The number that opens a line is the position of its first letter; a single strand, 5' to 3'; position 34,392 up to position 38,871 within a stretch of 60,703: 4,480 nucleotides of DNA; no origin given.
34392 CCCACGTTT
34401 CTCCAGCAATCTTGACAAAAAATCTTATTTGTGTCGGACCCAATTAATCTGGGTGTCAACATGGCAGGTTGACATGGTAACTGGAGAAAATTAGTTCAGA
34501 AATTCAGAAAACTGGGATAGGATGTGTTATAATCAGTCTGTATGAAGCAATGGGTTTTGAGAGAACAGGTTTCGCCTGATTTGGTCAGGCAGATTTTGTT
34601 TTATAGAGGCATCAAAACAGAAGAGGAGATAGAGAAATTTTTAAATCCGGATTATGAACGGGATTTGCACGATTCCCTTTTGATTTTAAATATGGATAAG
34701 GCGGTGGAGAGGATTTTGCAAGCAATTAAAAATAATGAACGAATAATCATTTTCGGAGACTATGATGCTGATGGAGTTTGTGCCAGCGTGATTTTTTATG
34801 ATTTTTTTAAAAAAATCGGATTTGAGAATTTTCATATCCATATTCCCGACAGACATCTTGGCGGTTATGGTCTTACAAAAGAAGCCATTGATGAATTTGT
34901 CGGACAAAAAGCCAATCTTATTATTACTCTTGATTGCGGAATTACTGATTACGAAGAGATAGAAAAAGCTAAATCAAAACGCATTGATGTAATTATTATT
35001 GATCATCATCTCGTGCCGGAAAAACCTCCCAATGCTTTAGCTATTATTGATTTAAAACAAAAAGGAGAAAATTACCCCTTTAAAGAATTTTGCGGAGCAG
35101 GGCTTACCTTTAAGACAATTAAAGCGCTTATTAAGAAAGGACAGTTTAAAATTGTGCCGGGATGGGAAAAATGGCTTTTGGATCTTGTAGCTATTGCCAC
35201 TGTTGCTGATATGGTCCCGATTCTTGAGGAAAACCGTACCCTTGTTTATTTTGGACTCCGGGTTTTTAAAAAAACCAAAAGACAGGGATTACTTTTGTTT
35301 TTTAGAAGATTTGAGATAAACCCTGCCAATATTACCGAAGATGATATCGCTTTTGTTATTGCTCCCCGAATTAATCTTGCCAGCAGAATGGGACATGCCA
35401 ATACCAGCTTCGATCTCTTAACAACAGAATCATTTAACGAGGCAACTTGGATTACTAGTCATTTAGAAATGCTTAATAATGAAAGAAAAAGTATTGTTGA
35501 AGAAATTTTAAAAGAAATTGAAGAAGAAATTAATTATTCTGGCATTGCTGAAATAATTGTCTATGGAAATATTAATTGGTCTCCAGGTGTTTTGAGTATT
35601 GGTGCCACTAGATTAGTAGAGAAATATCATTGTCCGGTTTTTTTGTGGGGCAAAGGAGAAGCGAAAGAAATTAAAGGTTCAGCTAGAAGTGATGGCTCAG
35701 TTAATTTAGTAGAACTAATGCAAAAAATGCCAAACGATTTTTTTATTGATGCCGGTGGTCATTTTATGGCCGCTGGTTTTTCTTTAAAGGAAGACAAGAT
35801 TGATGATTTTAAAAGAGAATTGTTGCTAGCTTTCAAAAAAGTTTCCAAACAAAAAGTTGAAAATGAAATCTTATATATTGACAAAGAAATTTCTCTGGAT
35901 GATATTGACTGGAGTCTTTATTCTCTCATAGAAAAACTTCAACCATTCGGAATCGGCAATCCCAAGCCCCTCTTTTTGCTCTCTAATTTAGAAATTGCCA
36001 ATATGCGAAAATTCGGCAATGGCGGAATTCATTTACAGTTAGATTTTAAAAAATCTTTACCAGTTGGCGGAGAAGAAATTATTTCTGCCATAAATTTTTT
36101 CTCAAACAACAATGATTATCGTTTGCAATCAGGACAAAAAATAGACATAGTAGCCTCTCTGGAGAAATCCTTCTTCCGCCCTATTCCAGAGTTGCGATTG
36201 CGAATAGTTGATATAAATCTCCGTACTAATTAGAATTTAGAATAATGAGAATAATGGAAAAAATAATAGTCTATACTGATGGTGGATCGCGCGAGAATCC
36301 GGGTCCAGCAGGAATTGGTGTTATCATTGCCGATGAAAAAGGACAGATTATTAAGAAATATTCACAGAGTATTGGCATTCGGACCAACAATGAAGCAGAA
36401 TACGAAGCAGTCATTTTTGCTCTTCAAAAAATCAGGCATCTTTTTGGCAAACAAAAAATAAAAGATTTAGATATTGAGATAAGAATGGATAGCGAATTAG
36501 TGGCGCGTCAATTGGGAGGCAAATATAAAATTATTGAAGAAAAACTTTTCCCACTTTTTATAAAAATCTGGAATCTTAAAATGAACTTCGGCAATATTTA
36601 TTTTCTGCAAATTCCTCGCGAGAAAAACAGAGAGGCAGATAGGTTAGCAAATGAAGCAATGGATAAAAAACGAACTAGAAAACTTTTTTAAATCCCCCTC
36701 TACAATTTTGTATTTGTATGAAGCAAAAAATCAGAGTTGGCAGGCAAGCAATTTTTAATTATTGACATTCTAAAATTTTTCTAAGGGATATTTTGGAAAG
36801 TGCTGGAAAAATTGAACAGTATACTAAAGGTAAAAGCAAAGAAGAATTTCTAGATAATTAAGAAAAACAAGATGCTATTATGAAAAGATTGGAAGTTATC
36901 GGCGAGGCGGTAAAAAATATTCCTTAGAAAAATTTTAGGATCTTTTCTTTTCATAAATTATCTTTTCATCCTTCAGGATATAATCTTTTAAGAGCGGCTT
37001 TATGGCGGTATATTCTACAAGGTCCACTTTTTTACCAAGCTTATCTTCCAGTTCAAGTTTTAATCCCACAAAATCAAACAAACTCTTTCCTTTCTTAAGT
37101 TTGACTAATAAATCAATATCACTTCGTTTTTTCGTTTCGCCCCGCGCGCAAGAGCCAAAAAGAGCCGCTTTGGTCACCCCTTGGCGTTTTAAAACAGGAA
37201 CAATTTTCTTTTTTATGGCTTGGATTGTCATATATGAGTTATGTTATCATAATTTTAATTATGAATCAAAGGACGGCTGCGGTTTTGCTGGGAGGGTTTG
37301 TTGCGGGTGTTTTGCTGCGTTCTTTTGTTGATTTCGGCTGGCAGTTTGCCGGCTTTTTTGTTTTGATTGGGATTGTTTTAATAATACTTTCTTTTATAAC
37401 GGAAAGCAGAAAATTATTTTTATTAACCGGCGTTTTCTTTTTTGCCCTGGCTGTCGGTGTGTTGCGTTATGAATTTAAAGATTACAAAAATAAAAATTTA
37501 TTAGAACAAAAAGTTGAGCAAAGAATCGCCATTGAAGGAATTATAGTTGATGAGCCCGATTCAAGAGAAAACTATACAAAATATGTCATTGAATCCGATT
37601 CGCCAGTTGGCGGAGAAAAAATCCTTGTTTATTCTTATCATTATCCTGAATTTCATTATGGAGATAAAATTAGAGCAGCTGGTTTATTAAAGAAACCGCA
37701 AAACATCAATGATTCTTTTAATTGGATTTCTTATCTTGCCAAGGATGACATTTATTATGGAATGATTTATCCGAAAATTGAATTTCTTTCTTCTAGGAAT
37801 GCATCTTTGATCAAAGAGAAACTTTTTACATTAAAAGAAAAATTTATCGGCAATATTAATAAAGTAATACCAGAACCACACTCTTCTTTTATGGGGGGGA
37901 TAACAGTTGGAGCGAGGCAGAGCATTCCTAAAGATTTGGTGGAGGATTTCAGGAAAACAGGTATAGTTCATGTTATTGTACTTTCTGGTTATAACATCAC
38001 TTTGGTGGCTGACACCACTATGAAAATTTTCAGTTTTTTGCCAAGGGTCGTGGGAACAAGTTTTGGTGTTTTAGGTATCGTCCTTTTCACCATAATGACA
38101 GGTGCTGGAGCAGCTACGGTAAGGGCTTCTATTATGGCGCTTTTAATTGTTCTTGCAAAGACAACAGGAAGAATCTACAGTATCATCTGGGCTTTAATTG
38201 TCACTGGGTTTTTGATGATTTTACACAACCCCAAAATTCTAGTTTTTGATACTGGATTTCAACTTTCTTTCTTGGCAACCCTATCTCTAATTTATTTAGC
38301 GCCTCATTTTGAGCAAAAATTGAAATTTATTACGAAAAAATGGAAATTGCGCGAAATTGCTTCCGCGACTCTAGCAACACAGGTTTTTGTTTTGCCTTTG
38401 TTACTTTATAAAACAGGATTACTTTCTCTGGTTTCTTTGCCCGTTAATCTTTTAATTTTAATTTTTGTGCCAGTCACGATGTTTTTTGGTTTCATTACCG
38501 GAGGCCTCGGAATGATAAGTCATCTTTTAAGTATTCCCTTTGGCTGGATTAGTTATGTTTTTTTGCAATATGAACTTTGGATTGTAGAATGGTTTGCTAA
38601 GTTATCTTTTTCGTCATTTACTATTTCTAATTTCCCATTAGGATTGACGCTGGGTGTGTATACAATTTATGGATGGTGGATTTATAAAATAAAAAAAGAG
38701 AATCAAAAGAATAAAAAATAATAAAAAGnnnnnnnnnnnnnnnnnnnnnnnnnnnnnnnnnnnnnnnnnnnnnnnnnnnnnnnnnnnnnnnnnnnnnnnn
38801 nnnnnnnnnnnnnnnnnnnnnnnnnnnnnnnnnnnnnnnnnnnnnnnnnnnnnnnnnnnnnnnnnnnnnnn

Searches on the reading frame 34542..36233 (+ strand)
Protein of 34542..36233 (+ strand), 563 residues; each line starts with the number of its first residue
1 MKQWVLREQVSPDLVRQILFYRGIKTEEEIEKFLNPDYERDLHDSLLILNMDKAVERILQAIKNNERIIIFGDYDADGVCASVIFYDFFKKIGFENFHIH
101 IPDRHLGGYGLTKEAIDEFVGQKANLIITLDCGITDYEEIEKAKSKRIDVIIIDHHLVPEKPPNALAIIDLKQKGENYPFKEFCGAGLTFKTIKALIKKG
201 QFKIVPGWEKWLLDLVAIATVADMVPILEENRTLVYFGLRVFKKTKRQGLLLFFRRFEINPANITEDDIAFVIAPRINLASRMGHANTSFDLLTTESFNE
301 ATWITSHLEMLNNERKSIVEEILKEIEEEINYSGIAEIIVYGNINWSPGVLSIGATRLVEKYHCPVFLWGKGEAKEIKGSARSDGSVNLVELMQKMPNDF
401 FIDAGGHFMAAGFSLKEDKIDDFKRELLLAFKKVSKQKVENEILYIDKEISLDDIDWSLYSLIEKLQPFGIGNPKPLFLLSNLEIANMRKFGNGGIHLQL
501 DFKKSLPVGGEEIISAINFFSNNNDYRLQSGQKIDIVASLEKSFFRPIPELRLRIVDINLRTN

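Call 63: search_protein_families(library=pfam, proteins=[window:34542-36233:+], max_evalue=0.00001)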
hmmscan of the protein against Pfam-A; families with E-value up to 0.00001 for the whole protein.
window:34542-36233:+ (563 aa): 3 families
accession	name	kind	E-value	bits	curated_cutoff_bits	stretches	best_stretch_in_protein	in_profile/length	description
PF01368.27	DHH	-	4.5e-25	88.8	28.1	1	67-220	1-125/125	DHH family, N-terminal domain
PF17768.7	RecJ_OB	-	6e-21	75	27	1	446-557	1-107/107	RecJ OB domain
PF02272.25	DHHA1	-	5.6e-14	52.9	25.9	1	341-429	7-98/102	DHHA1 domain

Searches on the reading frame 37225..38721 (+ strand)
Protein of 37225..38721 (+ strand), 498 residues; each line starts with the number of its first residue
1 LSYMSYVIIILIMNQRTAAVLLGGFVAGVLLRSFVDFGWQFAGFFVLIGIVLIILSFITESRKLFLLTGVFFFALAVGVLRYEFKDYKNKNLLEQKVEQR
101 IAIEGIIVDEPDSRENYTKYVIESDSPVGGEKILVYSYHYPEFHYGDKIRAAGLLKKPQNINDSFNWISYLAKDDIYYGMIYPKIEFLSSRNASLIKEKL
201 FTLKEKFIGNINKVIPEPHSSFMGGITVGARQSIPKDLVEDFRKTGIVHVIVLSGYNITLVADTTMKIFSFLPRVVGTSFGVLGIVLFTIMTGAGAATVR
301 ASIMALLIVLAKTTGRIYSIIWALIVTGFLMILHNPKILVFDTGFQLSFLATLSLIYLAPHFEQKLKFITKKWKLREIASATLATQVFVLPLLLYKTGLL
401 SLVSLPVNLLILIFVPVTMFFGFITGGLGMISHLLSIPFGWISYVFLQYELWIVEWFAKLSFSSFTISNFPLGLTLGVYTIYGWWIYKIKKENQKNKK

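Call 63: search_protein_families(library=pfam, proteins=[window:37225-38721:+], max_evalue=0.00001)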
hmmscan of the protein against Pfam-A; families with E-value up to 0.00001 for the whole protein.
window:37225-38721:+ (498 aa): 2 families
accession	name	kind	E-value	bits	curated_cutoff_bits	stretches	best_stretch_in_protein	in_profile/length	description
PF03772.21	Competence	-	6.7e-48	163.8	23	1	227-490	2-268/270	Competence protein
PF13567.11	DUF4131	-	6.2e-16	59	31.6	1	39-186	7-163/165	Domain of unknown function (DUF4131)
